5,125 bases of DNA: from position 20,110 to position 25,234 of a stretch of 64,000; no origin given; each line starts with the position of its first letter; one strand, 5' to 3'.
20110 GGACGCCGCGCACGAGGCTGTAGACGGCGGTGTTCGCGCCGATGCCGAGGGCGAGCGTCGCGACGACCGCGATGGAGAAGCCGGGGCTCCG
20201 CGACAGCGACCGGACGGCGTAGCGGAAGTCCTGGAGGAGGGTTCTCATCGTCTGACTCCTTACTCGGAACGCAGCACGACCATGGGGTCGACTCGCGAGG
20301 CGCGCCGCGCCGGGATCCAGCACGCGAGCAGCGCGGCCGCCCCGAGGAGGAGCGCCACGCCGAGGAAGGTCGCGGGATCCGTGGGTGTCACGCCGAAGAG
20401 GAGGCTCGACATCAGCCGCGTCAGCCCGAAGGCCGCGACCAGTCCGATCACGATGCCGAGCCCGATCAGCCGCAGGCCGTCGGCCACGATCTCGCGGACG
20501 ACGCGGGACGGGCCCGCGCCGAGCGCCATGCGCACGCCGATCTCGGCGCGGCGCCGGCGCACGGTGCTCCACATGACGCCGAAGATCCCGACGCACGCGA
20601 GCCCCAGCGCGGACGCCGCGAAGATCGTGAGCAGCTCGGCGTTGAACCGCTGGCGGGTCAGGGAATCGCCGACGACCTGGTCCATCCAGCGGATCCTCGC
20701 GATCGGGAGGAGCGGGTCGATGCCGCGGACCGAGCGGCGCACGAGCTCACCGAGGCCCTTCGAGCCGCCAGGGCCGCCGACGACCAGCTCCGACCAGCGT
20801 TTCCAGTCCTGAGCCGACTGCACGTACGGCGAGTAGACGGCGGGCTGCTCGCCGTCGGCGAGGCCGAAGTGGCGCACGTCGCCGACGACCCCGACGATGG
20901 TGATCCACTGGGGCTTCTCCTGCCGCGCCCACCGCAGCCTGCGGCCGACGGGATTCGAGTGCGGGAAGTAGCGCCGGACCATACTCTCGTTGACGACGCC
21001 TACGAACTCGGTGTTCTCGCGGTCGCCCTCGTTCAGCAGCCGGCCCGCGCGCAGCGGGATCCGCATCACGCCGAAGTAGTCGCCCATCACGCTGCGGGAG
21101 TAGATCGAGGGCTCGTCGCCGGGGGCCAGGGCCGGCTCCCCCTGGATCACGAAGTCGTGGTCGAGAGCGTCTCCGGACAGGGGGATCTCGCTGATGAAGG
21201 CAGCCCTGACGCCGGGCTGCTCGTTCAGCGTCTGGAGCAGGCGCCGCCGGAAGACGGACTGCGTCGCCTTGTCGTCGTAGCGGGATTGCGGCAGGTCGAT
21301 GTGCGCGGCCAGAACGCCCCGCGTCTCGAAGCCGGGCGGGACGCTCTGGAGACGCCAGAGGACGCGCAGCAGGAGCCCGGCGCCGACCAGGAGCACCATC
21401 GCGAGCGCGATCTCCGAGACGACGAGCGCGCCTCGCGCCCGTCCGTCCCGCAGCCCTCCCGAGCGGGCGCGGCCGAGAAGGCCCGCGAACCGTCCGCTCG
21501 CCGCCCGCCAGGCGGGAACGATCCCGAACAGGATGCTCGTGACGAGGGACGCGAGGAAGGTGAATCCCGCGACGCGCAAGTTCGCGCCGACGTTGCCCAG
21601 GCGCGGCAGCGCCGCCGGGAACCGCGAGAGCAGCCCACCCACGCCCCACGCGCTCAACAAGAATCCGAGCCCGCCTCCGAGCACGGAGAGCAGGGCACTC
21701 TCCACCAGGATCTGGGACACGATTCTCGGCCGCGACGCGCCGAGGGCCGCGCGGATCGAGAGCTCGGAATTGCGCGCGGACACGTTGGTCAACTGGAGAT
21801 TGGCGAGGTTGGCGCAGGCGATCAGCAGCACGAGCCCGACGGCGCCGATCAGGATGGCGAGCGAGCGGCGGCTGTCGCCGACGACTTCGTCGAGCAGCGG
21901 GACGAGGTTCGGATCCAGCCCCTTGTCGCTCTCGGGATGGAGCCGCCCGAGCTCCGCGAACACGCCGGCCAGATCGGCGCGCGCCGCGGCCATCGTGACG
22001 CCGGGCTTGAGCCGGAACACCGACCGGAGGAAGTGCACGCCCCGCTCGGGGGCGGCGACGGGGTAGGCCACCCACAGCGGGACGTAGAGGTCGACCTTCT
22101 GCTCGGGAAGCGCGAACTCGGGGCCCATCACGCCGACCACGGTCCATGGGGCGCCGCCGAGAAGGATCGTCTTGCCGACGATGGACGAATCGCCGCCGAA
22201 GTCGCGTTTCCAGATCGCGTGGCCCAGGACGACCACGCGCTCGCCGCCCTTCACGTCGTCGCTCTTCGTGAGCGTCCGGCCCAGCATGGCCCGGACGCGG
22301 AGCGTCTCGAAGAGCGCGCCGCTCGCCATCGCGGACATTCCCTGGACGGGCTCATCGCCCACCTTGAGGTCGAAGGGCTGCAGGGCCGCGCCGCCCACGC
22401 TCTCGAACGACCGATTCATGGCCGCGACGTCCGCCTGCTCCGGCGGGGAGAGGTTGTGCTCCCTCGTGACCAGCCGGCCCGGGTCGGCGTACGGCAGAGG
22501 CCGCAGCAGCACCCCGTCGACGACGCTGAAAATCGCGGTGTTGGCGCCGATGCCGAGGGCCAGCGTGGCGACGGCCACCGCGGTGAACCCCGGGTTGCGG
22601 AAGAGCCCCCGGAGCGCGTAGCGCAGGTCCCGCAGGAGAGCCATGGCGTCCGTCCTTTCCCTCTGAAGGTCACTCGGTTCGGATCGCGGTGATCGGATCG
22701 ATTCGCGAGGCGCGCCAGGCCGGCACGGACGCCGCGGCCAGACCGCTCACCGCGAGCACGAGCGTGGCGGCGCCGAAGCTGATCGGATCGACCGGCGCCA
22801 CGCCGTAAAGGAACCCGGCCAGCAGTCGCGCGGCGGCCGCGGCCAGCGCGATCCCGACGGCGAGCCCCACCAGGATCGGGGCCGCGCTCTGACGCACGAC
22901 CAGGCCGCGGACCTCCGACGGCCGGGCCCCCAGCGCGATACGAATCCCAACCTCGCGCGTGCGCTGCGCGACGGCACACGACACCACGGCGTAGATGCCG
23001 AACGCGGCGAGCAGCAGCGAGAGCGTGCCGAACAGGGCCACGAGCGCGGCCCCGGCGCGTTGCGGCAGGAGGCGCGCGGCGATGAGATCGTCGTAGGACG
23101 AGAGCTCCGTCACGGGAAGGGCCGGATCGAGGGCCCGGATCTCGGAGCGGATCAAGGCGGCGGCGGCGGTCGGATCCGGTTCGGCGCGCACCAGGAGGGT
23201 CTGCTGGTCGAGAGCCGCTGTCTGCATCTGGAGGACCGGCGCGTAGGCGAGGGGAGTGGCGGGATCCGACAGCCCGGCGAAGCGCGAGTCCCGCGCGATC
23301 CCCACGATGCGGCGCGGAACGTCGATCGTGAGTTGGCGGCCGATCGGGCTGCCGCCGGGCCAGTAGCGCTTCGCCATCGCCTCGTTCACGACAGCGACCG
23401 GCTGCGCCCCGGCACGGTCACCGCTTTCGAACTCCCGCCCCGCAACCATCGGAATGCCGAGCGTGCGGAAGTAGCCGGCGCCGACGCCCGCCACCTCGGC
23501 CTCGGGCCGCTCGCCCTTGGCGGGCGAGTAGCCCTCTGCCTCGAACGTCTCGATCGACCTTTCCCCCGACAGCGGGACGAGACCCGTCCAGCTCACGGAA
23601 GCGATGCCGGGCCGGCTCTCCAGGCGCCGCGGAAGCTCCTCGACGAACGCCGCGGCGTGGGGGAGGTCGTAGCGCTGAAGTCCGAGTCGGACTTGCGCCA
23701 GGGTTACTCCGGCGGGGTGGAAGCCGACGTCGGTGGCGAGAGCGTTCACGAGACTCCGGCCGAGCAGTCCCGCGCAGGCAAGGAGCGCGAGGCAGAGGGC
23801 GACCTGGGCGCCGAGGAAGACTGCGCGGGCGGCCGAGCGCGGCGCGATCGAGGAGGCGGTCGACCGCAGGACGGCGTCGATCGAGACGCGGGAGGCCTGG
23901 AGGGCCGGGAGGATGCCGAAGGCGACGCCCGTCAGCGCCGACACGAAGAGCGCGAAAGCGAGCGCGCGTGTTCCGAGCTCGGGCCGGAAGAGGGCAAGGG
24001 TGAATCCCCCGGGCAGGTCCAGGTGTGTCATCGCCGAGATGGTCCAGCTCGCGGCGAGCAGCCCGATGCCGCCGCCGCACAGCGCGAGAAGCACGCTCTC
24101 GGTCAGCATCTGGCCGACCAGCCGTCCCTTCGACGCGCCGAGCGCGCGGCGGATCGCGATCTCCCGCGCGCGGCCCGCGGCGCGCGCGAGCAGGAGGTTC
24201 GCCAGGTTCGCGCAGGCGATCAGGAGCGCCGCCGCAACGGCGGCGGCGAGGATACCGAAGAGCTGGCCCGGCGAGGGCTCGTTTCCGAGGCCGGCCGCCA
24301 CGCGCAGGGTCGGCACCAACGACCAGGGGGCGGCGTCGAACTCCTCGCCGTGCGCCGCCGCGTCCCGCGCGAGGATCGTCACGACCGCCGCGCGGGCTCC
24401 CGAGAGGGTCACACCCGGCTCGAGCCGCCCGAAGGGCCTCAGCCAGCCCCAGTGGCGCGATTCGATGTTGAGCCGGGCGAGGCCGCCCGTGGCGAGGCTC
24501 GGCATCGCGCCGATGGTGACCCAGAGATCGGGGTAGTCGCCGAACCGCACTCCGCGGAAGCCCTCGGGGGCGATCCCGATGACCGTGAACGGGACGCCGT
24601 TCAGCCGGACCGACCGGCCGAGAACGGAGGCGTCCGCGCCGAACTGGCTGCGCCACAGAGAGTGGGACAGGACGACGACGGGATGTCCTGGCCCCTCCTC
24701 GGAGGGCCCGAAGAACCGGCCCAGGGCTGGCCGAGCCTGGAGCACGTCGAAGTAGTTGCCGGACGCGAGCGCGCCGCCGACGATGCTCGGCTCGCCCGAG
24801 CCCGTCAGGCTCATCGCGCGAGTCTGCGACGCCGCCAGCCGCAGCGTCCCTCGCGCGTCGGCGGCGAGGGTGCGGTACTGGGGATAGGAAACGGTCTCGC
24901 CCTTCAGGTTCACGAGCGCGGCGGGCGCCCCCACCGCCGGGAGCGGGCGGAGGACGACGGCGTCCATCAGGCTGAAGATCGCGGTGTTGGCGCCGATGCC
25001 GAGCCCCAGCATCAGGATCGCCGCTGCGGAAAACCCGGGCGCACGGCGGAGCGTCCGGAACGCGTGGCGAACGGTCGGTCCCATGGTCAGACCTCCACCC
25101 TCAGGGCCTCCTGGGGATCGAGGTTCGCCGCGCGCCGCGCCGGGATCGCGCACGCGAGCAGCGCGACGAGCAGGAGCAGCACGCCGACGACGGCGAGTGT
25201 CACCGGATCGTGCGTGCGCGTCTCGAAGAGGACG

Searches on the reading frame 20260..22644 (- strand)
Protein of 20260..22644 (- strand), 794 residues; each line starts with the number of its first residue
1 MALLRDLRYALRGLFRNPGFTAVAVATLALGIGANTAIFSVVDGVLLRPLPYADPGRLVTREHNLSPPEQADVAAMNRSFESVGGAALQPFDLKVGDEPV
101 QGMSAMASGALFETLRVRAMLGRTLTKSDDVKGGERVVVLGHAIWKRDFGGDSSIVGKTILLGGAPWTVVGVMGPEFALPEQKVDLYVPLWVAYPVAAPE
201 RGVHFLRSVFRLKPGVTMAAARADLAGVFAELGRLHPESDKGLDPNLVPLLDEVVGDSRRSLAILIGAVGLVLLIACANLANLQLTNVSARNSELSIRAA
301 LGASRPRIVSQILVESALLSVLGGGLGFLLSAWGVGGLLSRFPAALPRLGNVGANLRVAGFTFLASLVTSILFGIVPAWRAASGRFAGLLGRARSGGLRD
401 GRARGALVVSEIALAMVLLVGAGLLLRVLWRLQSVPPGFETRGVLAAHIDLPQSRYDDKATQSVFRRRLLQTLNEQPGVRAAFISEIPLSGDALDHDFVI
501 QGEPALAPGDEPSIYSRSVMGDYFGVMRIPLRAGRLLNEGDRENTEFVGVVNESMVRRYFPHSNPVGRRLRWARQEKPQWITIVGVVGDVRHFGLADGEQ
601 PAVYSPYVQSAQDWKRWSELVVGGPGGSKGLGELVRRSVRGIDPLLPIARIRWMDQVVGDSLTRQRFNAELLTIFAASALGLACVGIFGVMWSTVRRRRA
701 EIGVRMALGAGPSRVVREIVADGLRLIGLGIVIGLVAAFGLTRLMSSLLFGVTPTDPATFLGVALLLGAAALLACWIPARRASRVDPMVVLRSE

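Call 6: search_protein_families(library=ncbifam, proteins=[window:20260-22644:-], max_evalue=0.00001)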
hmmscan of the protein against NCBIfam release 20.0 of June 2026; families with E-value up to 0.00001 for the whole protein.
window:20260-22644:- (794 aa): 2 families
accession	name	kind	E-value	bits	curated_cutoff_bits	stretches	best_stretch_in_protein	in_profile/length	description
TIGR03434.1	ADOP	subfamily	1.9e-268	892.8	622.3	1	3-794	1-803/803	ADOP family duplicated permease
NF007826.0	PRK10535.1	equivalog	1.2e-31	109.7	966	2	81-382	346-637/648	macrolide ABC transporter ATP-binding protein/permease MacB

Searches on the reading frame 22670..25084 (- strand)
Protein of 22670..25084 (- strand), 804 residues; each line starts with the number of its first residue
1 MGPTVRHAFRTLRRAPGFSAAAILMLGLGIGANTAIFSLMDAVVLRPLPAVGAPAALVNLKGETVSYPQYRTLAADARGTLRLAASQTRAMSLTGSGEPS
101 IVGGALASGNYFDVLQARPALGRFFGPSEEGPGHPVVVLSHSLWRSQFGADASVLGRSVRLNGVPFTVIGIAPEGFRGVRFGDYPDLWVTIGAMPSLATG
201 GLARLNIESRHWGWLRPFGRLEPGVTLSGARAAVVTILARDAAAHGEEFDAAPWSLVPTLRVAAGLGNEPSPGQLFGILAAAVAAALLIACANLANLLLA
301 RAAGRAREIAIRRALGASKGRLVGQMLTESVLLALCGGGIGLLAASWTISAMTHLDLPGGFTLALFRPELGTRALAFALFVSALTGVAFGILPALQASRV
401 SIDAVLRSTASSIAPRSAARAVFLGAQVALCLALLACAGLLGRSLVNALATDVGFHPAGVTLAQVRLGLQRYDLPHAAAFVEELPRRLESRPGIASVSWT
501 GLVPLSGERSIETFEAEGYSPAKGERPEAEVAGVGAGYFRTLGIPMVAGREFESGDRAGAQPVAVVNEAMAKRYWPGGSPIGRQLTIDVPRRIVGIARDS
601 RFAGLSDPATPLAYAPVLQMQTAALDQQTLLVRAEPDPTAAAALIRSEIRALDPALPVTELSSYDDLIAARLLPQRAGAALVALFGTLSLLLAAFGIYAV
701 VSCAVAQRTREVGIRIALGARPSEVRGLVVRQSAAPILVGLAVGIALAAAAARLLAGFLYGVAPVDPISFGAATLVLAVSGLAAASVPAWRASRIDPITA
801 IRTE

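Call 6: search_protein_families(library=ncbifam, proteins=[window:22670-25084:-], max_evalue=0.00001)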
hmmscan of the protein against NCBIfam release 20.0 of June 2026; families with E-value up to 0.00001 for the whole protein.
window:22670-25084:- (804 aa): 2 families
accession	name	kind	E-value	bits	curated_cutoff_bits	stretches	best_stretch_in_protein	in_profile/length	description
TIGR03434.1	ADOP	subfamily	2.6e-242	806.4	622.3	1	5-804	5-803/803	ADOP family duplicated permease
NF007826.0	PRK10535.1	equivalog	9.5e-36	123.3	966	2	108-406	373-646/648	macrolide ABC transporter ATP-binding protein/permease MacB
